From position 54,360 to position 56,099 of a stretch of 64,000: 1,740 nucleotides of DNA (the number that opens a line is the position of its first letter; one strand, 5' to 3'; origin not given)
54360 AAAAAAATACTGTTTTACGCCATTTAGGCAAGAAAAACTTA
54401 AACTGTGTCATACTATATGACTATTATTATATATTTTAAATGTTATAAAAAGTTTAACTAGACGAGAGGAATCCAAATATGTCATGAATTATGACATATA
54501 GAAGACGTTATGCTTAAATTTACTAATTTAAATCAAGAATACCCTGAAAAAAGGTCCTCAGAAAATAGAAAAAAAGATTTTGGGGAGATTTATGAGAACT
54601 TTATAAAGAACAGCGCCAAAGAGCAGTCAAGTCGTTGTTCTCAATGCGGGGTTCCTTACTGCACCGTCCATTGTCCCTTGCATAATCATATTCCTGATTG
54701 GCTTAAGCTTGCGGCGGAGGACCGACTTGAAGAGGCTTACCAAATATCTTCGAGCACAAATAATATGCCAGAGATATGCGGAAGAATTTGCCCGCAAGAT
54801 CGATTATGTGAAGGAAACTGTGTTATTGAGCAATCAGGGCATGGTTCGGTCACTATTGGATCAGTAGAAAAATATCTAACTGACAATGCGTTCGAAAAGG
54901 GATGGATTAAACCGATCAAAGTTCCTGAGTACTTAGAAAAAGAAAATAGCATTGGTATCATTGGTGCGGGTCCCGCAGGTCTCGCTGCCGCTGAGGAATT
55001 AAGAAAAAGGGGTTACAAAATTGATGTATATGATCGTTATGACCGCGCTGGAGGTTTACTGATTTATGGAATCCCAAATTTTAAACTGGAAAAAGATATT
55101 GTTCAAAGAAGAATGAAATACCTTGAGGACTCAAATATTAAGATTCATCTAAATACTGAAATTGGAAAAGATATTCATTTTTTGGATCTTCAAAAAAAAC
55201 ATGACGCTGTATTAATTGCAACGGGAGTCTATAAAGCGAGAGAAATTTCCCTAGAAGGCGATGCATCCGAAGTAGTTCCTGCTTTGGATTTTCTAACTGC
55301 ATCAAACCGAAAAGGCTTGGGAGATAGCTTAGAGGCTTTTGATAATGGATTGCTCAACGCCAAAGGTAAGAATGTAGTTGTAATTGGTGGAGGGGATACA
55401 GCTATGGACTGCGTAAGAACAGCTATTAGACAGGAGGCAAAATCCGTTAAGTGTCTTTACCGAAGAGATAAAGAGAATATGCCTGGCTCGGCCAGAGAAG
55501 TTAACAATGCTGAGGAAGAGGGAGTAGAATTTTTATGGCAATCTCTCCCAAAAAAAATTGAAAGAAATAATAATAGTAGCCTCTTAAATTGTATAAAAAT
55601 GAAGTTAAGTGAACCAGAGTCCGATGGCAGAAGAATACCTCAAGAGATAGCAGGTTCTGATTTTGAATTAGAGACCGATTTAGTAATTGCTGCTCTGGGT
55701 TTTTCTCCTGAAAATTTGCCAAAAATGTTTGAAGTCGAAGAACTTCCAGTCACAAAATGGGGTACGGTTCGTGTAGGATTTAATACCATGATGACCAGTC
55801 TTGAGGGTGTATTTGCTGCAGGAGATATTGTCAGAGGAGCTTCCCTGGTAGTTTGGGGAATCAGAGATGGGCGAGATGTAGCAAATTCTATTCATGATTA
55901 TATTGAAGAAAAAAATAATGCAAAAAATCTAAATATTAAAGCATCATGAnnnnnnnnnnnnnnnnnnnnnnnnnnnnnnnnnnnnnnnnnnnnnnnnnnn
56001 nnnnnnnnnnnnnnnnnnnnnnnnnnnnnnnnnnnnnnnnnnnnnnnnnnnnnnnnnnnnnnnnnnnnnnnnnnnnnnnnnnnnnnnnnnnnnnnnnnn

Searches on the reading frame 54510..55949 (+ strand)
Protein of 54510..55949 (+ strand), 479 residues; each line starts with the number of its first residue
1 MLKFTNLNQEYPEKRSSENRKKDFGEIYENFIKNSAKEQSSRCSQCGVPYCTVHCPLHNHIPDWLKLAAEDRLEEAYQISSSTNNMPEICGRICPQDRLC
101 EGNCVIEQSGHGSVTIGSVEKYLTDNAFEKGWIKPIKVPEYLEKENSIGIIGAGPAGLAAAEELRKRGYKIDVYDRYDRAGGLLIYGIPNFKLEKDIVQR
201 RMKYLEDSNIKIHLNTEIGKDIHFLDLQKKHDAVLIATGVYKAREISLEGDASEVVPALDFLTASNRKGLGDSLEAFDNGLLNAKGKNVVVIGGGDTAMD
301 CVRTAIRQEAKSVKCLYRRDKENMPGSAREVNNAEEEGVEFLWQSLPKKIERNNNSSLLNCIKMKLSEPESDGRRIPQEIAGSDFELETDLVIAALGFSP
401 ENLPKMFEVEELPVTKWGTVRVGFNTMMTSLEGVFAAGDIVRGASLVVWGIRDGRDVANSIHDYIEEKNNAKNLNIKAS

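Call 8: search_protein_families(library=pfam, proteins=[window:54510-55949:+])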
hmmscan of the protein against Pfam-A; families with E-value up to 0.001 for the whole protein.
window:54510-55949:+ (479 aa): 9 families
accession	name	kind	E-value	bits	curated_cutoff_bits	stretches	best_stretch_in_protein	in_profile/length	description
PF14691.11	Fer4_20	-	7e-38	129.4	25.8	1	20-131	1-112/113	Dihydroprymidine dehydrogenase domain II, 4Fe-4S cluster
PF07992.20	Pyr_redox_2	-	1.1e-29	104.2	26.1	1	148-449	3-286/291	Pyridine nucleotide-disulphide oxidoreductase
PF00070.33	Pyr_redox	-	5e-13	49.8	22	2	288-356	1-72/82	Pyridine nucleotide-disulphide oxidoreductase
PF13738.12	Pyr_redox_3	-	4.9e-11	42.9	30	1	283-438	161-305/305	Pyridine nucleotide-disulphide oxidoreductase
PF13450.12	NAD_binding_8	-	3e-09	37.5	21.9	1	150-183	1-34/68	NAD(P)-binding Rossmann-like domain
PF03486.20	HI0933_like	-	9.7e-06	25.6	50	1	148-181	3-36/244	HI0933-like protein Rossmann domain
PF01266.30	DAO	-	0.00014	22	27.9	1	148-181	2-35/353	FAD dependent oxidoreductase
PF13241.12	NAD_binding_7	-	0.0003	21.7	22.1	0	282-311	3-32/104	Putative NAD(P)-binding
PF01494.25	FAD_binding_3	-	0.0006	19.6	22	0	148-178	4-34/349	FAD binding domain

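Call 10: find_related_loci(query=window:54510-55949:+, collection=genome_contigs, flank=4000)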
Query window:54510-55949:+ (479 aa) in genome_contigs; peptide patterns used: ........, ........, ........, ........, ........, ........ (x = any residue, [..] = any of these).
600 stretches matched a pattern (row limit reached: there are more); 596 encode a relative of the query (tblastn E <= 1e-3); the best 80 are kept; 80 distinct loci.
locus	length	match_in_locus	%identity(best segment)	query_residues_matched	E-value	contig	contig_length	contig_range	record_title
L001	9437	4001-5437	97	1-479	0e+0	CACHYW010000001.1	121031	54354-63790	uncultured Pelagibacteraceae bacterium isolate AG-430-P03 genome assembly, contig: AG-430-P03_NODE_1, whole genome shotg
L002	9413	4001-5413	67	1-472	0e+0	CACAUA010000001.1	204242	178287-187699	uncultured Pelagibacteraceae bacterium isolate AG-898-K21 genome assembly, contig: AG-898-K21_NODE_1, whole genome shotg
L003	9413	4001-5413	68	1-472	0e+0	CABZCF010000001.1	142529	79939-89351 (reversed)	MAG: uncultured Pelagibacteraceae bacterium isolate AG-337-C19 genome assembly, contig: AG-337-C19_NODE_1, whole genome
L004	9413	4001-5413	67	1-472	0e+0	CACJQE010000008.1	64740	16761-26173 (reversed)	uncultured Pelagibacteraceae bacterium isolate AG-915-M18 genome assembly, contig: AG-915-M18_NODE_8, whole genome shotg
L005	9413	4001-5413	67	1-472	0e+0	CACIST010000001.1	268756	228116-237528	uncultured Pelagibacteraceae bacterium isolate AG-439-G13 genome assembly, contig: AG-439-G13_NODE_1, whole genome shotg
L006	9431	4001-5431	66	1-479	0e+0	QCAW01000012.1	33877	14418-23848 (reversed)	Pelagibacteraceae bacterium AG-345-F21 Ga0172126_112, whole genome shotgun sequence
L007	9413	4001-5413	66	1-472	0e+0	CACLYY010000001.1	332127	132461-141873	uncultured Pelagibacteraceae bacterium isolate AG-918-B06 genome assembly, contig: AG-918-B06_NODE_1, whole genome shotg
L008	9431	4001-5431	65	1-479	0e+0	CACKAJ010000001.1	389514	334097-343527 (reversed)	uncultured Pelagibacteraceae bacterium isolate AG-453-G04 genome assembly, contig: AG-453-G04_NODE_1, whole genome shotg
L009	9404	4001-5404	69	1-469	0e+0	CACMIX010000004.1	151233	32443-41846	MAG: uncultured Pelagibacteraceae bacterium isolate AG-891-J07 genome assembly, contig: AG-891-J07_NODE_4, whole genome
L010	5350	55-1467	66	1-472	0e+0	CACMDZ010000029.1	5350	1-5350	MAG: uncultured Pelagibacteraceae bacterium isolate AG-891-D20 genome assembly, contig: AG-891-D20_NODE_29, whole genome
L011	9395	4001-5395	67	1-466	0e+0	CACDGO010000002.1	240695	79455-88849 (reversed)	uncultured Pelagibacteraceae bacterium isolate AG-903-M21 genome assembly, contig: AG-903-M21_NODE_2, whole genome shotg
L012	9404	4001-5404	69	1-469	0e+0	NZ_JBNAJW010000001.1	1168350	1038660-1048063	Candidatus Pelagibacter sp. HIMB1709 HIMB1709-00000000001, whole genome shotgun sequence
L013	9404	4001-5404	69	1-469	0e+0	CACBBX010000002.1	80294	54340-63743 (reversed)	uncultured Pelagibacteraceae bacterium isolate AG-349-K23 genome assembly, contig: AG-349-K23_NODE_2, whole genome shotg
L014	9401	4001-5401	68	1-468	0e+0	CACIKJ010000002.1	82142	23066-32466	uncultured Pelagibacteraceae bacterium isolate AG-435-M22 genome assembly, contig: AG-435-M22_NODE_2, whole genome shotg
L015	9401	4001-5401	70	1-468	0e+0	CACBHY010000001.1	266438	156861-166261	uncultured Pelagibacteraceae bacterium isolate AG-899-J02 genome assembly, contig: AG-899-J02_NODE_1, whole genome shotg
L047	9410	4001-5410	64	1-471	0e+0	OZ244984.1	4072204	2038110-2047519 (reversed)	MAG: Alphaproteobacteria bacterium isolate 9a5624f5-a025-4a89-bde3-c545e18644cc genome assembly, chromosome: 1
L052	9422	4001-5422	63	1-478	0e+0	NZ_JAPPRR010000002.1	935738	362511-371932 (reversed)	Pseudokordiimonas caeni strain LB-31 LB-31_scaffold2, whole genome shotgun sequence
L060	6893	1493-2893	64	1-468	0e+0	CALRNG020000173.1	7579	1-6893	MAG: Rhizobium sp. Q54 isolate JJ-LA1A6-383-5-m1-bin305 genome assembly, contig: JJ-LA1A6-383-C958, whole genome shotgun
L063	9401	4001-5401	62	1-468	0e+0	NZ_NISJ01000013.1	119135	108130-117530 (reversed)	Sphingopyxis witflariensis strain DSM 14551 NODE_13_length_119135_cov_33.4354, whole genome shotgun sequence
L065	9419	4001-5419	65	1-473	0e+0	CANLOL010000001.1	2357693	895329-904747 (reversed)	uncultured Sphingorhabdus sp. isolate 902.fasta genome assembly, contig: NODE_1, whole genome shotgun sequence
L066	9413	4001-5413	62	1-472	0e+0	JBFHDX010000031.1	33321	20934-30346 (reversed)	MAG: Alphaproteobacteria bacterium isolate Mix_sand07.2021.05.D.48 k141_410460_length_33321_cov_27.9280, whole genome sh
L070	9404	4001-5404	63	1-468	0e+0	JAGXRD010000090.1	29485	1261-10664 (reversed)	MAG: Alphaproteobacteria bacterium isolate CROMO_A_67 c_000000564613, whole genome shotgun sequence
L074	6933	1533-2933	64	1-469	0e+0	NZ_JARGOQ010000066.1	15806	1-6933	MAG: Sneathiella sp. isolate bin_em_oilr2.023 NODE_1930_length_15806_cov_10.672846, whole genome shotgun sequence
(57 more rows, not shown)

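Call 16: search_protein_families(library=pfam, proteins=[L052:2847-3758:-, L066:2749-3750:-, L066:2728-3753:+, L070:3106-3597:-, L063:3028-3828:+, L047:2863-3681:-, L065:2811-3662:-, L060:34-1116:+, L060:55-1014:-, L074:264-1214:+])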
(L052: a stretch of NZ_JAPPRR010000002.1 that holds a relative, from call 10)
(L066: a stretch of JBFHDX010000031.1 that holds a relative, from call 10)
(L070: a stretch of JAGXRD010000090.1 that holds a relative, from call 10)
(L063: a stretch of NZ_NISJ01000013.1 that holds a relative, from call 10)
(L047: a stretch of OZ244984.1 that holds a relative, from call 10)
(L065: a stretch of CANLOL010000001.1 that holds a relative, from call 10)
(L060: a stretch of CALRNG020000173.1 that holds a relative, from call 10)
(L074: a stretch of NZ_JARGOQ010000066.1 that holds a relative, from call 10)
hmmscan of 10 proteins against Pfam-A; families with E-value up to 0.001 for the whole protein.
L052:2847-3758:- (303 aa): 1 family
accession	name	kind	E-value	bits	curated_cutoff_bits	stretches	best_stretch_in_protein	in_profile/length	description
PF02673.24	BacA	-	1.9e-69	234.7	33.4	1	34-292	2-256/257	Bacitracin resistance protein BacA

L066:2749-3750:- (333 aa): 1 family
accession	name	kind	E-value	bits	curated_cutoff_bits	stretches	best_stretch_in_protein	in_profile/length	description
PF02673.24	BacA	-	1.8e-71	241.3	33.4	1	75-325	2-256/257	Bacitracin resistance protein BacA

L066:2728-3753:+ (341 aa): 0 families

L070:3106-3597:- (163 aa): 0 families

L063:3028-3828:+ (266 aa): 1 family
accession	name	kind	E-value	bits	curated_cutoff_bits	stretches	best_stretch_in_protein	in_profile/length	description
PF02673.24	BacA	-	2e-81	273.9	33.4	1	7-257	1-256/257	Bacitracin resistance protein BacA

L047:2863-3681:- (272 aa): 1 family
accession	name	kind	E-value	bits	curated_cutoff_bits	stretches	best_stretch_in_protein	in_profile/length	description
PF02673.24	BacA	-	9.8e-76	255.3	33.4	1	9-259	2-256/257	Bacitracin resistance protein BacA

L065:2811-3662:- (283 aa): 1 family
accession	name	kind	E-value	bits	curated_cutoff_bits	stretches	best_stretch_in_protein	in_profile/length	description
PF02673.24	BacA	-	6.5e-75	252.6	33.4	1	22-277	2-256/257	Bacitracin resistance protein BacA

L060:34-1116:+ (360 aa): 2 families
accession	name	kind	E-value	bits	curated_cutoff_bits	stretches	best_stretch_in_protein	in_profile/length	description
PF00206.25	Lyase_1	-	1.2e-89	301.3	27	1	1-239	85-312/312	Lyase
PF10415.14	FumaraseC_C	-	4.4e-25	88.3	32.5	1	305-358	1-54/54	Fumarase C C-terminus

L060:55-1014:- (319 aa): 0 families

L074:264-1214:+ (316 aa): 10 families
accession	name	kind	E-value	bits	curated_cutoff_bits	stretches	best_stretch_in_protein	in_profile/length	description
PF01370.27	Epimerase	-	2.9e-19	69.9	20.9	1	6-211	1-236/240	NAD dependent epimerase/dehydratase family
PF13460.12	NAD_binding_10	-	2.7e-16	60.4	27.2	1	10-155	1-146/184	NAD(P)H-binding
PF05368.20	NmrA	-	2e-14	54.3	27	1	5-246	4-247/298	NmrA-like family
PF01073.25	3Beta_HSD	-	8.7e-13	48.4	22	1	8-120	2-118/280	3-beta hydroxysteroid dehydrogenase/isomerase family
PF04321.23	RmlD_sub_bind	-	2e-10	40.7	27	1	6-233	3-231/287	RmlD substrate binding domain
PF00106.31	adh_short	-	1.3e-05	25.2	26.6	1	6-94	3-97/195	short chain dehydrogenase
PF03435.24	Sacchrp_dh_NADP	-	1.7e-05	25.6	25.1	1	8-80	3-77/129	Saccharopine dehydrogenase NADP binding domain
PF07993.18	NAD_binding_4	-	1.9e-05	24.4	20.1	0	112-157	160-209/258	Male sterility protein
PF03807.23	F420_oxidored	-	0.00032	21.7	21.6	1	6-76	2-64/94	NADP oxidoreductase coenzyme F420-dependent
PF16363.11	GDP_Man_Dehyd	-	0.00034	20.6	27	1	8-78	2-82/332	GDP-mannose 4,6 dehydratase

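Call 34: find_homologous_proteins(query=window:54510-55949:+, max_evalue=1e-100)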
Query window:54510-55949:+ (479 aa): 8000 proteins with E <= 1e-100 among 8000 candidates; the best 120 are listed.
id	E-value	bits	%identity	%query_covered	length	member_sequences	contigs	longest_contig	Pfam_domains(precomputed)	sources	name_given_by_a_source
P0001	0.0e+0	1087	99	100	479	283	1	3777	PF13450.13,PF14691.12,PF07992.21,PF00070.34,PF13738.13,PF03486.21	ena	-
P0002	3.2e-271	918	82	100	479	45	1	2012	PF13450.13,PF14691.12,PF07992.21,PF00070.34,PF13738.13,PF03486.21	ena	-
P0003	1.6e-269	912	81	100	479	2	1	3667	PF13450.13,PF14691.12,PF07992.21,PF00070.34,PF13738.13,PF03486.21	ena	-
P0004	4.9e-269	911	81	100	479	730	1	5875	PF13450.13,PF14691.12,PF07992.21,PF00070.34,PF13738.13,PF03486.21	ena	-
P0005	2.9e-268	908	97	85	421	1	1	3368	PF13450.13,PF14691.12,PF07992.21,PF00070.34,PF13738.13,PF03486.21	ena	-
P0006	1.3e-267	906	81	100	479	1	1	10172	PF13450.13,PF14691.12,PF07992.21,PF00070.34,PF13738.13,PF03486.21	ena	-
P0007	1.2e-265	900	81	100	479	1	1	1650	PF13450.13,PF14691.12,PF07992.21,PF00070.34,PF13738.13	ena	-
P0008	4.5e-265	898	81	100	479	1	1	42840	PF13450.13,PF14691.12,PF07992.21,PF00070.34,PF13738.13,PF03486.21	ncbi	-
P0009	3.8e-262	888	79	100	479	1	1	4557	PF13450.13,PF14691.12,PF07992.21,PF00070.34,PF13738.13,PF03486.21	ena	-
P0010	8.9e-262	887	80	98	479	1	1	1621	PF01266.31,PF13450.13,PF14691.12,PF07992.21,PF00070.34,PF13738.13,PF03486.21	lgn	-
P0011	9.2e-262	887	80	98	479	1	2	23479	PF01266.31,PF13450.13,PF14691.12,PF07992.21,PF00070.34,PF13738.13,PF03486.21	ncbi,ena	-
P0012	1.2e-261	886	79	100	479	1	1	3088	PF13450.13,PF14691.12,PF07992.21,PF00070.34,PF13738.13,PF03486.21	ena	-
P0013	1.3e-261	886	79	100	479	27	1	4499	PF13450.13,PF14691.12,PF07992.21,PF00070.34,PF13738.13,PF03486.21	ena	-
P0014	2.1e-261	886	79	100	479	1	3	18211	PF13450.13,PF14691.12,PF07992.21,PF00070.34,PF13738.13,PF03486.21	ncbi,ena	-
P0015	6.9e-261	884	79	98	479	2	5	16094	PF01266.31,PF13450.13,PF14691.12,PF07992.21,PF00070.34,PF13738.13,PF03486.21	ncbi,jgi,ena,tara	tara:strand:- start:263 stop:1702 length:1440 start_codon:yes stop_codon:yes gene_type:complete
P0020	6.3e-259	877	78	100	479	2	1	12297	PF13450.13,PF14691.12,PF07992.21,PF00070.34,PF13738.13,PF03486.21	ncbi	-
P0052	1.4e-255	866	77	100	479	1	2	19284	PF01266.31,PF13450.13,PF14691.12,PF07992.21,PF00070.34,PF13738.13,PF03486.21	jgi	-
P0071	3.0e-255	865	78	98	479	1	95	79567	PF01946.24,PF01266.31,PF13450.13,PF14691.12,PF07992.21,PF00070.34,PF13738.13,PF03486.21,PF01494.26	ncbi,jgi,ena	-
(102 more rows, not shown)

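Call 35: find_encoding_contigs(protein=P0001, flank=1500, max_places=10)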
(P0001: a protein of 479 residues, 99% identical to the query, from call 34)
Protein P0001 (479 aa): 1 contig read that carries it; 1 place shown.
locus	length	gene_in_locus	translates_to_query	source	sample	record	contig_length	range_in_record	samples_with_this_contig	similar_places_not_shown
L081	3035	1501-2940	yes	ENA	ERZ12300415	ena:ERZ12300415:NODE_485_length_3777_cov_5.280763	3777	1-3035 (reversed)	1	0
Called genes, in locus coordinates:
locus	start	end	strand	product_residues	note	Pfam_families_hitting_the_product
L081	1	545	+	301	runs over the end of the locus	PF01073:3Beta_HSD, PF01370:Epimerase, PF05368:NmrA (weak), PF07993:NAD_binding_4 (faint), PF13460:NAD_binding_10, PF04321:RmlD_sub_bind (weak)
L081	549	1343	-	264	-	PF02673:BacA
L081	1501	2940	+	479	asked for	PF14691:Fer4_20, PF00070:Pyr_redox (faint), PF03486:HI0933_like (faint), PF07992:Pyr_redox_2, PF13450:NAD_binding_8, PF13738:Pyr_redox_3 (weak)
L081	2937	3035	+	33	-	?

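Call 36: find_encoding_contigs(protein=P0004, flank=1500, max_places=10)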
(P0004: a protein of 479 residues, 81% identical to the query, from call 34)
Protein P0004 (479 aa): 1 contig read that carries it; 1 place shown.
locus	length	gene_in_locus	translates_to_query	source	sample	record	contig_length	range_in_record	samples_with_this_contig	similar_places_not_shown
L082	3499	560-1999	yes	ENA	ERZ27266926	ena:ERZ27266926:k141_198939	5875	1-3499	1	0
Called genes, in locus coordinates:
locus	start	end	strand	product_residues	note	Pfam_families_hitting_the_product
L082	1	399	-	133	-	?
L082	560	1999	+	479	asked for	PF14691:Fer4_20, PF00070:Pyr_redox (faint), PF03486:HI0933_like (faint), PF07992:Pyr_redox_2, PF13450:NAD_binding_8, PF13738:Pyr_redox_3 (weak)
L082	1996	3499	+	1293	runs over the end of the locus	?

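Call 37: find_encoding_contigs(protein=P0008, flank=10000, max_places=4)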
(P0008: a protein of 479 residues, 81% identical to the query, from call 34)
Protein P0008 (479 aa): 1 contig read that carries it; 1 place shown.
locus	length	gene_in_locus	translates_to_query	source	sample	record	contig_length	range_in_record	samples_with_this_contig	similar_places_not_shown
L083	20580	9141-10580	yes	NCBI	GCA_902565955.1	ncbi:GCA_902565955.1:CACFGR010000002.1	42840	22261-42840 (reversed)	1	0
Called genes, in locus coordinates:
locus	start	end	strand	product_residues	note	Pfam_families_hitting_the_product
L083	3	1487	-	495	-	?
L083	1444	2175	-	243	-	PF02224:Cytidylate_kin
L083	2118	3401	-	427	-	PF00275:EPSP_synthase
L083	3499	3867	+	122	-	PF09538:FYDLN_acid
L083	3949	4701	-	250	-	PF00005:ABC_tran, PF13304:AAA_21 (faint)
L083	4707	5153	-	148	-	PF03968:LptD_N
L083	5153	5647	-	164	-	PF06835:LptC (faint)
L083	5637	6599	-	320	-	PF01380:SIS, PF00571:CBS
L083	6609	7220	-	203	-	PF01612:DNA_pol_A_exo1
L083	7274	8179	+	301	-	PF01073:3Beta_HSD, PF01370:Epimerase, PF05368:NmrA, PF07993:NAD_binding_4 (faint), PF13460:NAD_binding_10, PF04321:RmlD_sub_bind (weak)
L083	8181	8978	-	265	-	PF02673:BacA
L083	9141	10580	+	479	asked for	PF14691:Fer4_20, PF00070:Pyr_redox (faint), PF03486:HI0933_like (faint), PF07992:Pyr_redox_2, PF13450:NAD_binding_8, PF13738:Pyr_redox_3 (weak)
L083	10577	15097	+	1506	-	PF00310:GATase_2, PF04898:Glu_syn_central, PF01645:Glu_synthase, PF01493:GXGXG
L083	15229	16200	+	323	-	PF08331:QueG_DUF1730, PF13237:Fer4_10 (faint), PF13484:Fer4_16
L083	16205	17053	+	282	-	-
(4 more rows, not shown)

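Call 39: find_encoding_contigs(protein=P0011, flank=1200, max_places=4)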
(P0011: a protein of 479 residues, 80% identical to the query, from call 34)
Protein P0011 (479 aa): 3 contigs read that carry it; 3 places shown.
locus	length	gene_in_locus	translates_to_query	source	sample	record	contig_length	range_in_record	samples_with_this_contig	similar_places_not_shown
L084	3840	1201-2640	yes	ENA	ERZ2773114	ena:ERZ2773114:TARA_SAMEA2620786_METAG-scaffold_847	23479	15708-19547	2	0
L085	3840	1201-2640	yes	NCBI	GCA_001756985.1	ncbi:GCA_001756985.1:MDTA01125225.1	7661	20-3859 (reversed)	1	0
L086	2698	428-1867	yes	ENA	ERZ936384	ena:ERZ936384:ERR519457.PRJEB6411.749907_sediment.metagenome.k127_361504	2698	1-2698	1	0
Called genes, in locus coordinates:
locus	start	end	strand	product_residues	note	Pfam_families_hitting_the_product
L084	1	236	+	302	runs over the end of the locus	PF01073:3Beta_HSD, PF01370:Epimerase, PF04321:RmlD_sub_bind (faint), PF05368:NmrA, PF07993:NAD_binding_4 (faint), PF13460:NAD_binding_10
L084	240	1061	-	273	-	PF02673:BacA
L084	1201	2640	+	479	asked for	PF14691:Fer4_20, PF00070:Pyr_redox (faint), PF01266:DAO (faint), PF03486:HI0933_like (faint), PF07992:Pyr_redox_2, PF13450:NAD_binding_8, PF13738:Pyr_redox_3 (weak)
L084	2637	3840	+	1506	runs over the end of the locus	PF00310:GATase_2, PF04898:Glu_syn_central, PF01645:Glu_synthase, PF01493:GXGXG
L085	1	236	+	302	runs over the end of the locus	PF01073:3Beta_HSD, PF01370:Epimerase, PF04321:RmlD_sub_bind (faint), PF05368:NmrA, PF07993:NAD_binding_4 (faint), PF13460:NAD_binding_10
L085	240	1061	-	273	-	PF02673:BacA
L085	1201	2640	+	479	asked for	PF14691:Fer4_20, PF00070:Pyr_redox (faint), PF01266:DAO (faint), PF03486:HI0933_like (faint), PF07992:Pyr_redox_2, PF13450:NAD_binding_8, PF13738:Pyr_redox_3 (weak)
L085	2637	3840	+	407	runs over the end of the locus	?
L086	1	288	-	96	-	?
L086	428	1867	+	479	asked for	PF14691:Fer4_20, PF00070:Pyr_redox (faint), PF01266:DAO (faint), PF03486:HI0933_like (faint), PF07992:Pyr_redox_2, PF13450:NAD_binding_8, PF13738:Pyr_redox_3 (weak)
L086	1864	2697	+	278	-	?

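Call 40: find_encoding_contigs(protein=P0014, flank=1200, max_places=4)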
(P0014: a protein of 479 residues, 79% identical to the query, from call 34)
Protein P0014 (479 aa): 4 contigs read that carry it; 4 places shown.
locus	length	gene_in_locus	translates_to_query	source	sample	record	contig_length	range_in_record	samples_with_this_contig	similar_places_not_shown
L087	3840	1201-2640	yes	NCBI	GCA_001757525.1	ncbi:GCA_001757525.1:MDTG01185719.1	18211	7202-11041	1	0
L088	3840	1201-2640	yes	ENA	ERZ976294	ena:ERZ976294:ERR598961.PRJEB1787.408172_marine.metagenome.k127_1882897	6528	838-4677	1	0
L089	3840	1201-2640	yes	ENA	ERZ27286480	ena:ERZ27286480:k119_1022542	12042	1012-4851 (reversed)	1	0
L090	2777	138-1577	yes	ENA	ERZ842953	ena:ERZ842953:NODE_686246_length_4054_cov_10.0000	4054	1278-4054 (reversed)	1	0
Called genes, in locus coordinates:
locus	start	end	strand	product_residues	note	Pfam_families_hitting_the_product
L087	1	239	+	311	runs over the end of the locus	PF01073:3Beta_HSD (weak), PF01370:Epimerase, PF05368:NmrA, PF07993:NAD_binding_4 (faint), PF13460:NAD_binding_10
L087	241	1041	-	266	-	PF02673:BacA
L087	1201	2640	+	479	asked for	PF14691:Fer4_20, PF00070:Pyr_redox (faint), PF03486:HI0933_like (faint), PF07992:Pyr_redox_2, PF13450:NAD_binding_8, PF13738:Pyr_redox_3 (weak)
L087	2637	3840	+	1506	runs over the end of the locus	PF00310:GATase_2, PF04898:Glu_syn_central, PF01645:Glu_synthase, PF01493:GXGXG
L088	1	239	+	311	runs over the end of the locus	PF01073:3Beta_HSD (weak), PF01370:Epimerase, PF05368:NmrA, PF07993:NAD_binding_4 (faint), PF13460:NAD_binding_10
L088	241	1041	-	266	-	PF02673:BacA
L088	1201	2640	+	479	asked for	PF14691:Fer4_20, PF00070:Pyr_redox (faint), PF03486:HI0933_like (faint), PF07992:Pyr_redox_2, PF13450:NAD_binding_8, PF13738:Pyr_redox_3 (weak)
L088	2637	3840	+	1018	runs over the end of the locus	?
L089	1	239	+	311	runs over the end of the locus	PF01073:3Beta_HSD (weak), PF01370:Epimerase, PF05368:NmrA, PF07993:NAD_binding_4 (faint), PF13460:NAD_binding_10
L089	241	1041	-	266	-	PF02673:BacA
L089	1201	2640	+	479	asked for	PF14691:Fer4_20, PF00070:Pyr_redox (faint), PF03486:HI0933_like (faint), PF07992:Pyr_redox_2, PF13450:NAD_binding_8, PF13738:Pyr_redox_3 (weak)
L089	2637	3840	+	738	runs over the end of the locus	?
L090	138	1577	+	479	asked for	PF14691:Fer4_20, PF00070:Pyr_redox (faint), PF03486:HI0933_like (faint), PF07992:Pyr_redox_2, PF13450:NAD_binding_8, PF13738:Pyr_redox_3 (weak)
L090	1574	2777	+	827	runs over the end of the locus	?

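Call 41: find_encoding_contigs(protein=P0020, flank=1200, max_places=4)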
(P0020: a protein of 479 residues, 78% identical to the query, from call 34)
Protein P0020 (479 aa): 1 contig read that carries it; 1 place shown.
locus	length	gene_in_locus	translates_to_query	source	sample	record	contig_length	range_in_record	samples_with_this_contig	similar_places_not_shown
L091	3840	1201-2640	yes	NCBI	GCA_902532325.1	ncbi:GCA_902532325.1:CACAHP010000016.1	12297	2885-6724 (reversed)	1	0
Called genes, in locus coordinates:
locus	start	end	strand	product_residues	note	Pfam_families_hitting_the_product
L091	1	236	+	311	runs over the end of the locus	PF01073:3Beta_HSD, PF01370:Epimerase, PF05368:NmrA, PF07993:NAD_binding_4 (faint), PF13460:NAD_binding_10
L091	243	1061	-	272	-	PF02673:BacA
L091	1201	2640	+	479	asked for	PF14691:Fer4_20, PF00070:Pyr_redox (faint), PF03486:HI0933_like (faint), PF07992:Pyr_redox_2, PF13450:NAD_binding_8, PF13738:Pyr_redox_3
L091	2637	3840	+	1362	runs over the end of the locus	?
